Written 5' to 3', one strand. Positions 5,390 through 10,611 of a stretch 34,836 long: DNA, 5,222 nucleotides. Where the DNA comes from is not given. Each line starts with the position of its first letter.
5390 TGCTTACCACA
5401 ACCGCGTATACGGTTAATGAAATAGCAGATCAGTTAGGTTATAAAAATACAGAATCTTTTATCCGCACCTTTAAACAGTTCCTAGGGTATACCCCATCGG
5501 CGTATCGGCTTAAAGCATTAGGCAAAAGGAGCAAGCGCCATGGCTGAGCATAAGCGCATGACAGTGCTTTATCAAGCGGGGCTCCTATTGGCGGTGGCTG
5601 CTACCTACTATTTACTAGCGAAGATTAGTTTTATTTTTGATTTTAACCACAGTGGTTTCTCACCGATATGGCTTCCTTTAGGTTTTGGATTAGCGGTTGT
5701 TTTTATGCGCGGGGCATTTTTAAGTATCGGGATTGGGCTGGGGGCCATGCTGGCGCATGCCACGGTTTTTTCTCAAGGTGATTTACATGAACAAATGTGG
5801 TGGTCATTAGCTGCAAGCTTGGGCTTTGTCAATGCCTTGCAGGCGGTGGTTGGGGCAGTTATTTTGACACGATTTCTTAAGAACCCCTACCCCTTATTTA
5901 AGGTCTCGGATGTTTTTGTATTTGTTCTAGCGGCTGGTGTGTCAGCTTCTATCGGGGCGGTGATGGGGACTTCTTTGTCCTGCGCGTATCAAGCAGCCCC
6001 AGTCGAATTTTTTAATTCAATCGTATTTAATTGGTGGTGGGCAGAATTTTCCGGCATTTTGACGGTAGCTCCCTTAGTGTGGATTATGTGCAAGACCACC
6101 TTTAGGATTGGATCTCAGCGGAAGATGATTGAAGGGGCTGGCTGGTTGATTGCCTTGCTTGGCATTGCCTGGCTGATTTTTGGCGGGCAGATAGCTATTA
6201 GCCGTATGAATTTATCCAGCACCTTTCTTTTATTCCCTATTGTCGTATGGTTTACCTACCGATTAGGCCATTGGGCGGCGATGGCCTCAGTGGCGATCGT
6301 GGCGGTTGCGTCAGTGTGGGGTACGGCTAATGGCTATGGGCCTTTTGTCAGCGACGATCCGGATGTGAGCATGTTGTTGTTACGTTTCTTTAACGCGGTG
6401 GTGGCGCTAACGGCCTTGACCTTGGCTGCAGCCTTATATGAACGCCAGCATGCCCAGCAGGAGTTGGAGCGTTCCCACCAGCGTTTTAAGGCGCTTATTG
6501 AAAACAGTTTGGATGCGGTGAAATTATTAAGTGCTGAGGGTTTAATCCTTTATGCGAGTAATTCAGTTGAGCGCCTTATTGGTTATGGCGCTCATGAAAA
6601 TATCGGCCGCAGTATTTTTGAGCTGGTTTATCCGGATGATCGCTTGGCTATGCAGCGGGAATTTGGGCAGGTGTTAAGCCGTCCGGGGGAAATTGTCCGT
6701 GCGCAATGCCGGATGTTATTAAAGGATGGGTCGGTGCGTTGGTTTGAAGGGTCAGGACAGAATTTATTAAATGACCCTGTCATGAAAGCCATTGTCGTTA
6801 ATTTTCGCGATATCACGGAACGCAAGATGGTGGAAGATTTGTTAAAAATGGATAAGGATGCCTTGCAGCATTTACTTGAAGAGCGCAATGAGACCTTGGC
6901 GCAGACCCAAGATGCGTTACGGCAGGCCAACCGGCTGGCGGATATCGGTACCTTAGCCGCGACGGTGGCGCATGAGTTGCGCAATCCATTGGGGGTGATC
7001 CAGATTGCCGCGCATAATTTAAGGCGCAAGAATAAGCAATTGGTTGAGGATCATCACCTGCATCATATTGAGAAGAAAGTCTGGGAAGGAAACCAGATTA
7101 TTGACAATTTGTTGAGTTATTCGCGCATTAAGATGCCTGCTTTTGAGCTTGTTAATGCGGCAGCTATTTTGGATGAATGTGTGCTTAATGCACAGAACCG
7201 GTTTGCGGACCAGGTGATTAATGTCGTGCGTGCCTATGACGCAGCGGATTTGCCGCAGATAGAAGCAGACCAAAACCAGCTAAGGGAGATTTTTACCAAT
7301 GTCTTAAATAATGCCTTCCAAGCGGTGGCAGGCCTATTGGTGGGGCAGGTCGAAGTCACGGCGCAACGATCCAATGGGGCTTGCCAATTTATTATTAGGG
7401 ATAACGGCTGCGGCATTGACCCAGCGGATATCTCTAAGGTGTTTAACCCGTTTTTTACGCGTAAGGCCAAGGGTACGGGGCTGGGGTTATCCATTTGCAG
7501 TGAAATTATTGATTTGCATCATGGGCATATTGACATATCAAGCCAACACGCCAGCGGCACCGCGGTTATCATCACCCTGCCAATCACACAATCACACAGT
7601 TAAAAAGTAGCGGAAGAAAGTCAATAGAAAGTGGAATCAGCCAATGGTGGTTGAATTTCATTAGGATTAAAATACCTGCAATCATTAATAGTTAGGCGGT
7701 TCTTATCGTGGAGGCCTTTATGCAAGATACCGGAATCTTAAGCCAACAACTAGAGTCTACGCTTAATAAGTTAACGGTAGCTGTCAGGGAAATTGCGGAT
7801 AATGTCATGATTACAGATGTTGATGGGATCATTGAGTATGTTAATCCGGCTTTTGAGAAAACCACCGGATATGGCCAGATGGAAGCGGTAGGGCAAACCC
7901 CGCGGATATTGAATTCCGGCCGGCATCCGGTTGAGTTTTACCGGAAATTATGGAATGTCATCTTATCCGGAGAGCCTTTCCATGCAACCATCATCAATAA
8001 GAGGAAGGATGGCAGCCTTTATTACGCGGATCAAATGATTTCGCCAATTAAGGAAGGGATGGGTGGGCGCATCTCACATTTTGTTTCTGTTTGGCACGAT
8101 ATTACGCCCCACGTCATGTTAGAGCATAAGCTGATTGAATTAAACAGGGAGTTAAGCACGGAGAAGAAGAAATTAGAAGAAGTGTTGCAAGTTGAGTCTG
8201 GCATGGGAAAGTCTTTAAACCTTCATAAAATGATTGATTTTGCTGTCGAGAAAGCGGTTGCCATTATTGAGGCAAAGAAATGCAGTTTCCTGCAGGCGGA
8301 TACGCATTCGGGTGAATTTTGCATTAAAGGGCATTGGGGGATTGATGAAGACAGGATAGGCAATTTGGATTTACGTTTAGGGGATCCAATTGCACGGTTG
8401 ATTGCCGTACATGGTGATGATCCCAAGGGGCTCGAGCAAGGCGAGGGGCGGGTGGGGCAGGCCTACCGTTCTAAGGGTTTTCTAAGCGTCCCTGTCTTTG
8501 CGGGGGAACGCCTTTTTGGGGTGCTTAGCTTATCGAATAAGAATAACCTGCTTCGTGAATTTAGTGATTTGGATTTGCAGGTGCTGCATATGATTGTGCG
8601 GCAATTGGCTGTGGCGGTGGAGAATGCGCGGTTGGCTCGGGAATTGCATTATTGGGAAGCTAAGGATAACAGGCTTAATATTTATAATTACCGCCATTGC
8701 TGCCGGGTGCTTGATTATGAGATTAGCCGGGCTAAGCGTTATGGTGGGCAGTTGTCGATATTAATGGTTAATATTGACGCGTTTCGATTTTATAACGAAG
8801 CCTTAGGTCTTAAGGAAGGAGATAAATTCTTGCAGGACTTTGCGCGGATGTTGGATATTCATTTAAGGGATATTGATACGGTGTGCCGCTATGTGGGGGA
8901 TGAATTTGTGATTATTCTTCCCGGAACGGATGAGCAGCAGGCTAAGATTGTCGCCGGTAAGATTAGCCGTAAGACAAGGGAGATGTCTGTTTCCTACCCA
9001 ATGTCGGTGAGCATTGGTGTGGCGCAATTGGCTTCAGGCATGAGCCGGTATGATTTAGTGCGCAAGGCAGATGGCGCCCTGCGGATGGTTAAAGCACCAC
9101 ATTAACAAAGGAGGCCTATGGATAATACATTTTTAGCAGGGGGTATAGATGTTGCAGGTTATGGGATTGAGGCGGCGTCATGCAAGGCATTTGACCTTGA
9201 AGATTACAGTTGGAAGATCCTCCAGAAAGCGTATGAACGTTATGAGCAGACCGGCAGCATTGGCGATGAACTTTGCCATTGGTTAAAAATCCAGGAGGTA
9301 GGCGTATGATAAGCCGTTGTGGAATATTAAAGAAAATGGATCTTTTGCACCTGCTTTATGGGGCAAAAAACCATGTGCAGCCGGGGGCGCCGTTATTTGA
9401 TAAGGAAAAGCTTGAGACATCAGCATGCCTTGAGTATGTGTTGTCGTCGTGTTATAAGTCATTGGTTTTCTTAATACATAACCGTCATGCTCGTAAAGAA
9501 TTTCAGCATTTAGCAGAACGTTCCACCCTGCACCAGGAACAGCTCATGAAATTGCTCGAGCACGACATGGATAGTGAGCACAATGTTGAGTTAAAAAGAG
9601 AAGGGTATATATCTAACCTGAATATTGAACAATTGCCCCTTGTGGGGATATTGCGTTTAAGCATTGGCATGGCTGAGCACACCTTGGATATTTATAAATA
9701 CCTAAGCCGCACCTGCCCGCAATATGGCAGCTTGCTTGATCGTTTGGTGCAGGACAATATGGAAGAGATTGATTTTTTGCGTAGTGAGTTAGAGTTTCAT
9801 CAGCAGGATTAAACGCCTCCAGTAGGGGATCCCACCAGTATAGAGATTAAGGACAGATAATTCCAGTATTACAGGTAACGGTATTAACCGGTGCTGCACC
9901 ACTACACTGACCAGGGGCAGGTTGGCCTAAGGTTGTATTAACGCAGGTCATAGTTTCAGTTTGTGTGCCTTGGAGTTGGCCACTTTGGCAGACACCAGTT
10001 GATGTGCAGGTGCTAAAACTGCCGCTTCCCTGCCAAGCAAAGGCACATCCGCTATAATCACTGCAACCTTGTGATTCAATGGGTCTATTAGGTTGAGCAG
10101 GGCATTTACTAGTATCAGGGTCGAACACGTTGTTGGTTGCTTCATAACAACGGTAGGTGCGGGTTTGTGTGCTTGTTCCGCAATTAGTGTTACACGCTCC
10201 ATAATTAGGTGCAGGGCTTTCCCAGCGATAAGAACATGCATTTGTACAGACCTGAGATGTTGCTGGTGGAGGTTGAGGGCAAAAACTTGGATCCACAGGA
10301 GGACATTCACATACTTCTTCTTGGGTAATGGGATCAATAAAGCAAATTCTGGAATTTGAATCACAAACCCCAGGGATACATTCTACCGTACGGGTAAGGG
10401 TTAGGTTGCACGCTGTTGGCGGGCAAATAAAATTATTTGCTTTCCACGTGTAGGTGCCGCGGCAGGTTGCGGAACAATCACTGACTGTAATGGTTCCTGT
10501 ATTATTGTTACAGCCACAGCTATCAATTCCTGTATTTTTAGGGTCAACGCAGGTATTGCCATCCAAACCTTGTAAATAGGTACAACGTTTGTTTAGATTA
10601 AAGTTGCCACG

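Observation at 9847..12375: Flp/Tad-type prepilin leader fused to an ~800-aa disulfide-rich ectodomain with eukaryote-like modules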

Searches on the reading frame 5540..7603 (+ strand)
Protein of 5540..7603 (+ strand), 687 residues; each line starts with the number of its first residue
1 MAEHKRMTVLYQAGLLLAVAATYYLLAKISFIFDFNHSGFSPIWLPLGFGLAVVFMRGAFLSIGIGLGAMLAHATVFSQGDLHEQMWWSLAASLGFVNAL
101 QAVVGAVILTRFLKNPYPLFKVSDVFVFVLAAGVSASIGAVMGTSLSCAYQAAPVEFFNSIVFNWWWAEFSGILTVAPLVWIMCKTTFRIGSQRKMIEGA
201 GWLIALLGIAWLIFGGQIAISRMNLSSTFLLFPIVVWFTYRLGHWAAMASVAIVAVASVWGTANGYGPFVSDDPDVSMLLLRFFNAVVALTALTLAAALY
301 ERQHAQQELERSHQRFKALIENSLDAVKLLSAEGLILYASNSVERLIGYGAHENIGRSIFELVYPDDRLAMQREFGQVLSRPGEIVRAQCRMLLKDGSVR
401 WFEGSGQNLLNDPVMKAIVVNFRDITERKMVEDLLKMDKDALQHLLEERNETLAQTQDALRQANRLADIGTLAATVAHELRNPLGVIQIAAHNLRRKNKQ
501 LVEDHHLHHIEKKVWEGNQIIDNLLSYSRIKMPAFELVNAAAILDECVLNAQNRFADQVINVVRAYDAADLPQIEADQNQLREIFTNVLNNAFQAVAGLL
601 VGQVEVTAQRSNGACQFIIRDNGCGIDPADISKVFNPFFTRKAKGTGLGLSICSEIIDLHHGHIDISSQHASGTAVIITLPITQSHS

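Call 12: search_protein_families(library=pfam, proteins=[window:5540-7603:+], max_evalue=0.01)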
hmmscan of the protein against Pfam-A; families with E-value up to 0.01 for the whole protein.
window:5540-7603:+ (687 aa): 12 families
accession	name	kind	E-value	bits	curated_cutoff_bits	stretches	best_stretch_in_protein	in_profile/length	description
PF05231.19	MASE1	-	6.7e-32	111.2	29.8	1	15-303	1-299/299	MASE1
PF02518.31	HATPase_c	-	5.9e-26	91.5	26.4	1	577-683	2-110/111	Histidine kinase-, DNA gyrase B-, and HSP90-like ATPase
PF08447.18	PAS_3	-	1.1e-13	51.7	25.6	1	336-409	1-75/89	PAS fold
PF00989.32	PAS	-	1.9e-12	47.6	22.6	1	315-425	2-113/113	PAS fold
PF00512.31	HisKA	-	1e-10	41.9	26.9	1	470-531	3-64/66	His Kinase A (phospho-acceptor) domain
PF08448.16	PAS_4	-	3e-07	31.1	23.1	1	321-429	2-109/110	PAS fold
PF13426.13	PAS_9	-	4.5e-07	30.5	27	1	332-427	9-103/103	PAS domain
PF14501.12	HATPase_c_5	-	0.00015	22.1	22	1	580-670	5-92/102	GHKL domain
PF13188.13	PAS_8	-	0.0004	20.6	21.8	1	314-372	1-58/65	PAS domain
PF13581.12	HATPase_c_2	-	0.00074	20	27.4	1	581-677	36-124/127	Histidine kinase-like ATPase domain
PF16926.10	HisKA_4TM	-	0.0029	17.9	22.6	0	77-151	54-125/130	Archaeal 4TM region of histidine kinase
PF13589.12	HATPase_c_3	-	0.0088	16.5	25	0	586-642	8-61/137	Histidine kinase-, DNA gyrase B-, and HSP90-like ATPase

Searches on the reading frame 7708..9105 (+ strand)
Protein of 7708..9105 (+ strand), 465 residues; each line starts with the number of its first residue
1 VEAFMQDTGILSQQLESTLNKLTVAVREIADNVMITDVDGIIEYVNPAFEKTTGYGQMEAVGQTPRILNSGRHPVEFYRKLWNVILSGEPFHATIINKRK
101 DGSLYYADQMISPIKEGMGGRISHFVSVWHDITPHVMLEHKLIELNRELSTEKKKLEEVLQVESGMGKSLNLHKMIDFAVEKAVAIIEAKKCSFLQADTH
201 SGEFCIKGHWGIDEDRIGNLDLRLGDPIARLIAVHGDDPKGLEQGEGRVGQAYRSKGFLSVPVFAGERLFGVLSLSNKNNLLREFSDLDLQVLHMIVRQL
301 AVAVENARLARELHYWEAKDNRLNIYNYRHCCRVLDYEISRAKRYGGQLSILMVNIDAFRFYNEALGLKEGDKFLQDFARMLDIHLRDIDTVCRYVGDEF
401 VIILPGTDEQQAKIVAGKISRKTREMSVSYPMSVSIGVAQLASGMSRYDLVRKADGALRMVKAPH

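Call 12: search_protein_families(library=pfam, proteins=[window:7708-9105:+], max_evalue=0.01)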
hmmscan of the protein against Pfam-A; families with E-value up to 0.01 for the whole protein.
window:7708-9105:+ (465 aa): 10 families
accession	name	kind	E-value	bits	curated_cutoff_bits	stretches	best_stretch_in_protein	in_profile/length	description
PF00990.26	GGDEF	-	7.3e-27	94.5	23.8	1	324-463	8-156/161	Diguanylate cyclase, GGDEF domain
PF00989.32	PAS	-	4e-15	56.2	22.6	1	27-132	8-113/113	PAS fold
PF13426.13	PAS_9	-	8.5e-14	52.1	27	1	32-133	3-102/103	PAS domain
PF01590.32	GAF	-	1.4e-09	39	22.4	1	172-304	2-133/133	GAF domain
PF13185.12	GAF_2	-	3.9e-07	30.8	28.6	1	171-305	3-136/136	GAF domain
PF08447.18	PAS_3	-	3.3e-06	27.7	25.6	1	43-121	2-81/89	PAS fold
PF13492.12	GAF_3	-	1.8e-05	25.6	27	1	172-306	2-129/129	GAF domain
PF13188.13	PAS_8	-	0.00017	21.8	21.8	1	25-61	6-42/65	PAS domain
PF08448.16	PAS_4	-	0.0002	22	23.1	1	29-133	4-106/110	PAS fold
PF17853.6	GGDEF_2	-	0.0012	19.6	24.5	1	370-446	33-101/116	GGDEF-like domain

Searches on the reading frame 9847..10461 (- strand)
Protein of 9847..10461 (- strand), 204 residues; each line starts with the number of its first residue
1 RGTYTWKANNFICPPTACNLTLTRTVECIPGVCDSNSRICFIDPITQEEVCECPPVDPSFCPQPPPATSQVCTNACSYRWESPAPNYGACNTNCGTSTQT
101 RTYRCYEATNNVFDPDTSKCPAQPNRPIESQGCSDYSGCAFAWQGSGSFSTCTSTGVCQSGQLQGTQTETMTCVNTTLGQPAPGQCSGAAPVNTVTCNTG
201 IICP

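Call 19: search_protein_families(library=pfam, proteins=[window:9847-10461:-], max_evalue=10)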
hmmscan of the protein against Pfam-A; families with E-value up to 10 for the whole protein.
window:9847-10461:- (204 aa): 1 family
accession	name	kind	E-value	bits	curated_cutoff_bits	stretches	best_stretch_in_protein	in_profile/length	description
PF19030.6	TSP1_ADAMTS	-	1.9e-05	25.3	23.8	2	86-135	5-52/55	Thrombospondin type 1 domain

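Call 65: predict_structure(protein=window:9850-10461:-)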
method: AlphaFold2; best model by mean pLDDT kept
length: 204 residues; sequences in the alignment: 1
mean_pLDDT: 38.4   pTM: 0.25
mean pLDDT of the five models: 38.4, 32.8, 31.5, 30.2, 28.8
residues with pLDDT >= 90: 0; 70-90: 0; 50-70: 12; < 50: 192
segments of 3 or more residues with pLDDT < 50: 1-37, 51-101, 105-204
pLDDT, mean of each block of 10 residues (from residue 1): 33 34 37 46 55 40 31 37 37 42 46 39 37 35 35 44 45 40 31 28 28
secondary structure, 60 per line:
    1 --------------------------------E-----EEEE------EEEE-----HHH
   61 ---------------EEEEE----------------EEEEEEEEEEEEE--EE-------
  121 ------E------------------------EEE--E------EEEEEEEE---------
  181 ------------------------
elements in order: E39-42 E49-52 E76-80 E97-109 E152-154 E164-171

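Call 72: search_solved_structures(query=window:9850-10461:-, max_evalue=10, show_alignments=4)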
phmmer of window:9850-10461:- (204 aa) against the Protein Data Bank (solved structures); distinct sequences matched with E-value up to 10: 1.
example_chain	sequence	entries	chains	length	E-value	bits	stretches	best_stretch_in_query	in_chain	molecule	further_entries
4lb0_A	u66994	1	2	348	1.2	12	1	144-187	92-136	Uncharacterized protein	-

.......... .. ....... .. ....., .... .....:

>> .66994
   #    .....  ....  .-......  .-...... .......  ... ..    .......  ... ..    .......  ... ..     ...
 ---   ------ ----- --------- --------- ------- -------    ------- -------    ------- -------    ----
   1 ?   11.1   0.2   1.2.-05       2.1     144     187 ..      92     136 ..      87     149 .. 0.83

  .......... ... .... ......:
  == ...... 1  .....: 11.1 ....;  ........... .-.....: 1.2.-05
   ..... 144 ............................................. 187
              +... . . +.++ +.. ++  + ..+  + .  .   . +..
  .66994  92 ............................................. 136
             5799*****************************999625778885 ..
